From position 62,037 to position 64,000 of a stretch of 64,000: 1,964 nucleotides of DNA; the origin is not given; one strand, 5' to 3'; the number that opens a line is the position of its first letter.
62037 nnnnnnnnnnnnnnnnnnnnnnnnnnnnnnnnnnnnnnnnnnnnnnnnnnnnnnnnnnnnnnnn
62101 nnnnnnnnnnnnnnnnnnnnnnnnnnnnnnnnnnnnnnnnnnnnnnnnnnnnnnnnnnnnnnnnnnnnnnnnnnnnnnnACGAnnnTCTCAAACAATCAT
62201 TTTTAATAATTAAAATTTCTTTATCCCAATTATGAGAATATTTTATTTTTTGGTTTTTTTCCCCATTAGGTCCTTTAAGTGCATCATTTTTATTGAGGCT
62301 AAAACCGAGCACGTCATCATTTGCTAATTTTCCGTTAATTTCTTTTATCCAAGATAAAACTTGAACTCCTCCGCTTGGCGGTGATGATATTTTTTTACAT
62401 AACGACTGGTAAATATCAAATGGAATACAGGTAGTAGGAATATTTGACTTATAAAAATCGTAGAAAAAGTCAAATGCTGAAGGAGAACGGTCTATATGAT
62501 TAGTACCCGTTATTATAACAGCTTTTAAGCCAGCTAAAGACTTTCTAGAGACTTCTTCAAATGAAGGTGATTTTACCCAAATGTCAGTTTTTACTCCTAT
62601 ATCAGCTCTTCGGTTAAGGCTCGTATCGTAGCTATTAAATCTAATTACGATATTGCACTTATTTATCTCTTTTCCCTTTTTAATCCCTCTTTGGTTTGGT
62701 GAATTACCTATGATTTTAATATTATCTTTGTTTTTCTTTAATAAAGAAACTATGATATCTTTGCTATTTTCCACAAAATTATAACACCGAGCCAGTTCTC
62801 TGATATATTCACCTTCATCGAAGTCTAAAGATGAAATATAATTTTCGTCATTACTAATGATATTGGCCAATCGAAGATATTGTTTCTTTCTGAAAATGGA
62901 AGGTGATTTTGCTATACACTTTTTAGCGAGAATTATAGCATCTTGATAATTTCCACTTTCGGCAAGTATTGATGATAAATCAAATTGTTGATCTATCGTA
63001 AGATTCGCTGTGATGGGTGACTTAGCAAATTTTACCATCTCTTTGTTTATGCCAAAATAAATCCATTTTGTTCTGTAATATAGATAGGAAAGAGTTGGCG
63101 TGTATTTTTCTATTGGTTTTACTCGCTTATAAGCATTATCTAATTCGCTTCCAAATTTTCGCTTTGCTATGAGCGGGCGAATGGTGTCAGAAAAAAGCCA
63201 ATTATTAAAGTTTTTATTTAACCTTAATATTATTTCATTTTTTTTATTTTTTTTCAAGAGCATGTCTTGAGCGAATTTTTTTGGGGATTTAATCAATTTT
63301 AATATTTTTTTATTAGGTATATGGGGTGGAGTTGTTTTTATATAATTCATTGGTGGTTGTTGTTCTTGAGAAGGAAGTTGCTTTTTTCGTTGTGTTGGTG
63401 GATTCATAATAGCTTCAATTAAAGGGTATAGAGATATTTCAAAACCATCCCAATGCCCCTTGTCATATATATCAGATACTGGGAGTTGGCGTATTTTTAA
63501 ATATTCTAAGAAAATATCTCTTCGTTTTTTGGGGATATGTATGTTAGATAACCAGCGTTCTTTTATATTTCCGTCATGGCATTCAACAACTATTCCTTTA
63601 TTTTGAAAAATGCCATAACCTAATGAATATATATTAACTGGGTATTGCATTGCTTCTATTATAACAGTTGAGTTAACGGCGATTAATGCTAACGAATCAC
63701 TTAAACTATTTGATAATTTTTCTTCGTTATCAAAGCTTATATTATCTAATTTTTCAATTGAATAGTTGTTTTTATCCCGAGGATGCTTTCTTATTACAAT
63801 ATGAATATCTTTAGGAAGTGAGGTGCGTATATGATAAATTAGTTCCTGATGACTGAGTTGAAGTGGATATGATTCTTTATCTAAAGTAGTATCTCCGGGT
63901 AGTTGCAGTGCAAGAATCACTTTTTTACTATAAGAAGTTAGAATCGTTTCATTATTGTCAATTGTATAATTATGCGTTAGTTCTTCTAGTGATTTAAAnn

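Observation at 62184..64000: Large AT-rich gene truncated by the window edge; possible glycan-synthesis enzyme (speculative)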

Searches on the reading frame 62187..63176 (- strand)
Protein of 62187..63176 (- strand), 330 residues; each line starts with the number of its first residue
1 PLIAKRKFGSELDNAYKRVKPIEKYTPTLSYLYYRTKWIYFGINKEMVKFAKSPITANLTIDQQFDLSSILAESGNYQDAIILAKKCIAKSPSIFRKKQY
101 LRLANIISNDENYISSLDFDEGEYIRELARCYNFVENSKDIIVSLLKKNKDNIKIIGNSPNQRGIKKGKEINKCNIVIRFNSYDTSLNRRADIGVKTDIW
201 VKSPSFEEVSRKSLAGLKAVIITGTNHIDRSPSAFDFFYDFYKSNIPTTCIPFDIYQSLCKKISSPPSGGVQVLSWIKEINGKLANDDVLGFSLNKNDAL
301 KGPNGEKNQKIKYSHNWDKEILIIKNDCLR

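Call 44: search_solved_structures(query=A4, max_evalue=10, show_alignments=3)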
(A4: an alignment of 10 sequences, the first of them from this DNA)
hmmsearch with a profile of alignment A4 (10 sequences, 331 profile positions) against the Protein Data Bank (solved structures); distinct sequences matched with E-value up to 10: 11.
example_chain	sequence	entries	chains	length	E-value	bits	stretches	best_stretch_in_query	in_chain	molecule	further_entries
5bo6_A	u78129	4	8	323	6.4e-06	28.8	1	118-208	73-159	Sia-alpha-2,3-Gal-beta-1,4-GlcNAc-R:alpha 2,8-sialyltransferase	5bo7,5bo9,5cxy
5bo8_A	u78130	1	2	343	7.1e-06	28.7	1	118-208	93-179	Sia-alpha-2,3-Gal-beta-1,4-GlcNAc-R:alpha 2,8-sialyltransferase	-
2wnb_A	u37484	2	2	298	0.049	16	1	151-209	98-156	CMP-N-acetylneuraminate-beta-galactosamide-alpha-2,3-sialyltransferase 1 | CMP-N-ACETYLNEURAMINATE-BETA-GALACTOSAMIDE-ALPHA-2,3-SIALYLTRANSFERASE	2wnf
2wml_A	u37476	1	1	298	0.05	16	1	151-209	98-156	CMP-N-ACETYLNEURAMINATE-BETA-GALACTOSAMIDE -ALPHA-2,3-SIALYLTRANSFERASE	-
6qvs_A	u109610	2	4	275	0.19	14.1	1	155-203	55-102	Beta-galactoside alpha-2,6-sialyltransferase 1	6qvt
5yrq_A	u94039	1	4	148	0.21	13.9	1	49-125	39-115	DNA repair protein RAD5,DNA repair protein REV1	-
4js1_A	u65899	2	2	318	0.24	13.8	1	155-203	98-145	Beta-galactoside alpha-2,6-sialyltransferase 1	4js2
9g8o_B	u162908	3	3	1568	0.29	13.5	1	49-143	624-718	Superkiller complex protein 3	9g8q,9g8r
7qdr_B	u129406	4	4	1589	0.29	13.5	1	49-143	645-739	Tetratricopeptide repeat protein 37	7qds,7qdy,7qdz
4mps_A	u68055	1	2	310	0.44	12.9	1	155-203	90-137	Beta-galactoside alpha-2,6-sialyltransferase 1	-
5dqs_D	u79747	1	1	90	1.5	11.1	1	230-283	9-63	Elongation factor 1-beta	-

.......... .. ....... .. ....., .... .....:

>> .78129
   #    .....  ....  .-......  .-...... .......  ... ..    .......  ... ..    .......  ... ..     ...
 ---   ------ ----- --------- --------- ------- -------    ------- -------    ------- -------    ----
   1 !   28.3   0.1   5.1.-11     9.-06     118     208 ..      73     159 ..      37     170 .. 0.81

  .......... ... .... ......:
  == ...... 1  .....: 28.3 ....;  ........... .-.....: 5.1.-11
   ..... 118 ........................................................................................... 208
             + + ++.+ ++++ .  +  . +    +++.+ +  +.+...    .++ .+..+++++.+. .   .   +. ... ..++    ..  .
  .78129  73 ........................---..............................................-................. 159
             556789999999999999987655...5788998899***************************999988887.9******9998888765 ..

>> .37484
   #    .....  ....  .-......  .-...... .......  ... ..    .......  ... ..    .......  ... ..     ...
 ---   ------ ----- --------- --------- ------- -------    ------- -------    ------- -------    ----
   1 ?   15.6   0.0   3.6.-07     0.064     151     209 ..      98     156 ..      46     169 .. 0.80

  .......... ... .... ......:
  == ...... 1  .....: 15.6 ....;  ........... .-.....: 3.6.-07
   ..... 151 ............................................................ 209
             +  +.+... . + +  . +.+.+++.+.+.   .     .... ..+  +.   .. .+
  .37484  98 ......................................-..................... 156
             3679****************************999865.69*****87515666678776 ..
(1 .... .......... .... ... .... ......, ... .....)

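Call 61: predict_structure(alignment_id=A4)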
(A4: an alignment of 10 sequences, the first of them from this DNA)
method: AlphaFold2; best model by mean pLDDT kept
length: 330 residues; sequences in the alignment: 10
mean_pLDDT: 85.1   pTM: 0.84
mean pLDDT of the five models: 85.1, 84.7, 84.0, 83.7, 83.2
residues with pLDDT >= 90: 169; 70-90: 107; 50-70: 40; < 50: 14
segments of 3 or more residues with pLDDT < 50: 182-189, 206-210
pLDDT, mean of each block of 10 residues (from residue 1): 67 88 91 89 90 95 96 95 97 94 96 95 97 95 96 83 68 90 44 80 58 81 76 87 94 89 85 94 88 79 65 76 89
secondary structure, 60 per line:
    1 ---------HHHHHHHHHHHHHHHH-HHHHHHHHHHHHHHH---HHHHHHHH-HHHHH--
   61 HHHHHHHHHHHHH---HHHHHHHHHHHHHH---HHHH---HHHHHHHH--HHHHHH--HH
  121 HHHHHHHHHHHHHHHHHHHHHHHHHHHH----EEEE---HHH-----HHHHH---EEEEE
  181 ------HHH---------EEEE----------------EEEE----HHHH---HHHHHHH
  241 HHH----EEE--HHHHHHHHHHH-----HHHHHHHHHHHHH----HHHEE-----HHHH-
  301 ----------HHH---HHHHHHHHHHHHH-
elements in order: H10-25 H27-41 H45-52 H54-58 H61-73 H77-90 H94-97 H101-108 H111-116 H119-148 E153-156 H168-172 E176-180 E199-202 E219-222 H227-230 H234-243 E248-250 H253-263 H269-281 H296-299 H317-329

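Call 64: fold_search(model_id=the predicted structure, library=pdb)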
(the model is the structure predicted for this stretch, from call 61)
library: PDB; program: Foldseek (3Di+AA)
matches with E <= 10: 319; with E <= 0.001: 0
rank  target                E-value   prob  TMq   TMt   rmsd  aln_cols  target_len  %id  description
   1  2wnb_A                1.2e-03  1.00  0.34  0.40   6.1       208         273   17  Crystal Structure of a Mammalian Sialyltransferase in complex with disaccharide and CMP (released 2009-10-13)
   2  2wnf_A                2.1e-03  1.00  0.33  0.39   6.5       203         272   15  Crystal Structure of a Mammalian Sialyltransferase in complex with Gal-beta-1-3GalNAc-ortho-nitrophenol (released 2009-10-13)
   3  5bo8_B                2.1e-03  1.00  0.35  0.40   6.3       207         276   20  Structure of human sialyltransferase ST8SiaIII (released 2015-07-15)
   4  5bo7_B                2.3e-03  1.00  0.33  0.38   6.7       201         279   19  Structure of human sialyltransferase ST8SiaIII in complex with CTP (released 2015-07-15)
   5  5bo9_A                3.2e-03  1.00  0.31  0.35   5.1       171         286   19  Structure of human sialyltransferase ST8SiaIII in complex with CMP-3FNeu5Ac and Sia-6S-LacNAc (released 2015-07-15)
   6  5bo8_A                3.7e-03  1.00  0.34  0.39   6.5       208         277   18  Structure of human sialyltransferase ST8SiaIII (released 2015-07-15)
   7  4mps_B                4.4e-03  1.00  0.32  0.38   4.2       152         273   18  Crystal structure of rat Beta-galactoside alpha-2,6-sialyltransferase 1 (ST6GAL1), Northeast Structural Genomics Conso (released 2013-09-25)
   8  4mps_A                4.4e-03  1.00  0.31  0.35   4.2       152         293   19  Crystal structure of rat Beta-galactoside alpha-2,6-sialyltransferase 1 (ST6GAL1), Northeast Structural Genomics Conso (released 2013-09-25)
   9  2wml                  4.4e-03  1.00  0.36  0.42   5.8       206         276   16  Crystal Structure of a Mammalian Sialyltransferase (released 2009-10-13)
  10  4js1_A                5.7e-03  1.00  0.29  0.30   5.4       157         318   17  crystal structure of human Beta-galactoside alpha-2,6-sialyltransferase 1 in complex with cytidine and phosphate (released 2013-07-31)
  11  6apl_E                6.7e-03  1.00  0.37  0.42   5.1       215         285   15  Crystal Structure of human ST6GALNAC2 in complex with CMP (released 2017-12-20)
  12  6qvs_A                7.8e-03  1.00  0.28  0.34   4.8       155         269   18  Unliganded structure of the human wild type Beta-galactoside alpha-2,6-sialyltransferase 1 (ST6Gal1) (released 2020-06-10)
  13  6qvs_B                9.7e-03  1.00  0.28  0.34   5.1       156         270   17  Unliganded structure of the human wild type Beta-galactoside alpha-2,6-sialyltransferase 1 (ST6Gal1) (released 2020-06-10)
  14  5bo6_B                1.0e-02  0.99  0.34  0.38   6.2       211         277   17  Structure of human sialyltransferase ST8SiaIII in complex with CDP (released 2015-07-15)
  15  6qvt_B                1.2e-02  1.00  0.29  0.35   4.9       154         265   18  CMP-Sialic acid bound structure of the human wild type Beta-galactoside alpha-2,6-sialyltransferase 1 (ST6Gal1) (released 2020-06-10)
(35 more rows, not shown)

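Call 77: search_protein_representatives(alignment_id=A4)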
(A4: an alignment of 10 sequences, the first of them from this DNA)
Query: 10 sequences, 331 profile positions. Proteins with E-value up to 0.001 (for the whole library): 1064; up to 1e-10: 551; up to 1e-30: 53. The best 150 are listed.
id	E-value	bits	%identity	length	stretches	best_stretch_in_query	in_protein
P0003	1.4e-163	560.2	-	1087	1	2-330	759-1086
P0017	1.7e-158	543.5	-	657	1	2-330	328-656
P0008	7.5e-156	534.8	-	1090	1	2-330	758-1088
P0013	3.4e-154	529.3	-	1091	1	2-329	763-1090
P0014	2.0e-138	477.5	-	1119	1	2-330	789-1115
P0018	1.3e-128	445.3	-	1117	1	2-330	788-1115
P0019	9.5e-73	261.6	-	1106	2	3-325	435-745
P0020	1.7e-48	181.9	-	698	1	9-329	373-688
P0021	2.4e-47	178.1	-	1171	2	47-324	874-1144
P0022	1.1e-46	176.0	-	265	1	124-327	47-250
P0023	5.0e-45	170.5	-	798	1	28-328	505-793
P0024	1.0e-44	169.5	-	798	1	35-330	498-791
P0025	1.9e-44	168.6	-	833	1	42-326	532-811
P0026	6.6e-44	166.8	-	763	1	34-326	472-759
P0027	5.1e-43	163.9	-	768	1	29-325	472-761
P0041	3.6e-36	141.4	-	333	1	28-327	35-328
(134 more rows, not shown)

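Call 80: find_encoding_contigs(protein=P0023, flank=9000, max_places=2)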
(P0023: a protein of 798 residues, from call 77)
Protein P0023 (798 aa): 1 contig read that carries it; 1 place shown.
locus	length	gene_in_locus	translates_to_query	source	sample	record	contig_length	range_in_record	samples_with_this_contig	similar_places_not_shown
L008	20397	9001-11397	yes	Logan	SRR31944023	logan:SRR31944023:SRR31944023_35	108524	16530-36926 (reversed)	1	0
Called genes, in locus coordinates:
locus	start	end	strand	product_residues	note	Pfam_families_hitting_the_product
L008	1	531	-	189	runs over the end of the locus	PF03551:PadR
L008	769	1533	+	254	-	PF08021:FAD_binding_9, PF04954:SIP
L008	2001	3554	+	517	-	PF07690:MFS_1, PF00854:PTR2, PF07690:MFS_1 (weak)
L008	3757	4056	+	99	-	PF08986:DUF1889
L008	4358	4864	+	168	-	PF03167:UDG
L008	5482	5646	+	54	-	-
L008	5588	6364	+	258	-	PF01061:ABC2_membrane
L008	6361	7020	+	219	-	PF00005:ABC_tran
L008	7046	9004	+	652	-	PF00534:Glycos_transf_1, PF13692:Glyco_trans_1_4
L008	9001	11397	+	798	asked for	PF05159:Capsule_synth, PF00777:Glyco_transf_29 (weak)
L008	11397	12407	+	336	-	PF00106:adh_short, PF01073:3Beta_HSD, PF01370:Epimerase, PF02719:Polysacc_synt_2, PF04321:RmlD_sub_bind, PF07993:NAD_binding_4 (weak), PF08659:KR (weak), PF16363:GDP_Man_Dehyd, +1 more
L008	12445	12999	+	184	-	PF00132:Hexapep (faint)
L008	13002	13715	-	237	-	PF05159:Capsule_synth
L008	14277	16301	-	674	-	PF05159:Capsule_synth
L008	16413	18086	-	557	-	PF02563:Poly_export, PF10531:SLBB (faint), PF22461:SLBB_2 (faint)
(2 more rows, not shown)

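Call 81: find_encoding_contigs(protein=P0041, flank=8000, max_places=2)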
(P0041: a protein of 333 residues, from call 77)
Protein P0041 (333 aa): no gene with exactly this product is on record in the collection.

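Call 84: profile_search(alignment_id=A7)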
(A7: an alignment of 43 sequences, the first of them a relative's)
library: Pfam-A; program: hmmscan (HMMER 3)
A. the first sequence (1106 residues): domains with independent E <= 10: 4; with E <= 0.001: 3
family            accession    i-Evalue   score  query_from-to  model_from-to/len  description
Capsule_synth     PF05159.20    1.3e-39   137.0      94-351         3-298/310  Capsule polysaccharide biosynthesis protein
Glyco_transf_29   PF00777.23      7e-07    29.3     576-625        59-107/272  Glycosyltransferase family 29 (sialyltransferase)
Glyco_transf_29   PF00777.23    9.1e-06    25.7     877-956        32-108/272  Glycosyltransferase family 29 (sialyltransferase)
TPR_14            PF13428.12        1.9     9.8     820-849         2-31/44  Tetratricopeptide repeat
B. every sequence of the alignment scanned on its own (43 sequences): families by number of members that match
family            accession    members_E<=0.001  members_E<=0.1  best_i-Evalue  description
Glyco_transf_29   PF00777.23                38              40        7.4e-13  Glycosyltransferase family 29 (sialyltransferase)
Capsule_synth     PF05159.20                37              37        1.7e-42  Capsule polysaccharide biosynthesis protein
TPR_1             PF00515.34                 4               7        4.9e-06  Tetratricopeptide repeat
TPR_8             PF13181.12                 3               4        7.5e-05  Tetratricopeptide repeat
TPR_19            PF14559.12                 2               8        3.5e-06  Tetratricopeptide repeat
TPR_2             PF07719.23                 2               6        3.3e-06  Tetratricopeptide repeat
Methyltransf_21   PF05050.19                 2               2        4.2e-19  Methyltransferase FkbM domain
TPR_11            PF13414.12                 1               5        1.3e-05  TPR repeat
TPR_12            PF13424.12                 1               5        1.4e-04  Tetratricopeptide repeat
TPR_CcmH_CycH     PF23914.1                  1               3        7.9e-04  Cytochrome c-type biogenesis protein H TPR domain
SPASM             PF13186.11                 1               1        9.6e-11  Iron-sulfur cluster-binding domain
Radical_SAM       PF04055.27                 1               1        5.0e-09  Radical SAM superfamily
PS_pyruv_trans    PF04230.19                 1               1        5.8e-06  Polysaccharide pyruvyl transferase
TPR_16            PF13432.12                 0               5        1.3e-03  Tetratricopeptide repeat
TPR_14            PF13428.12                 0               3        5.5e-03  Tetratricopeptide repeat
ANAPC3            PF12895.13                 0               3        2.5e-02  Anaphase-promoting complex, cyclosome, subunit 3
TPR_17            PF13431.12                 0               2        2.3e-03  Tetratricopeptide repeat
TPR_7             PF13176.12                 0               2        1.4e-02  Tetratricopeptide repeat
TPR_15            PF13429.12                 0               2        4.2e-02  Tetratricopeptide repeat
TPR_9             PF13371.12                 0               1        2.2e-03  Tetratricopeptide repeat

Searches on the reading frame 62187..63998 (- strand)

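Call 9: profile_search(protein=window:62187-63998:-)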
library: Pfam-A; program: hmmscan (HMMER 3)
A. the first sequence (604 residues): domains with independent E <= 10: 4; with E <= 0.001: 1
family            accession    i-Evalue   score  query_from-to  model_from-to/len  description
Glyco_transf_29   PF00777.23    3.5e-06    27.0     428-481        58-111/272  Glycosyltransferase family 29 (sialyltransferase)
Capsule_synth     PF05159.20     0.0093    15.9       6-151       126-283/310  Capsule polysaccharide biosynthesis protein
TPR_2             PF07719.23       0.27    11.9     339-367         5-33/34  Tetratricopeptide repeat
DUF6716           PF20471.4        0.59     9.5      85-125       243-282/342  Putative glycosyltransferase (DUF6716)
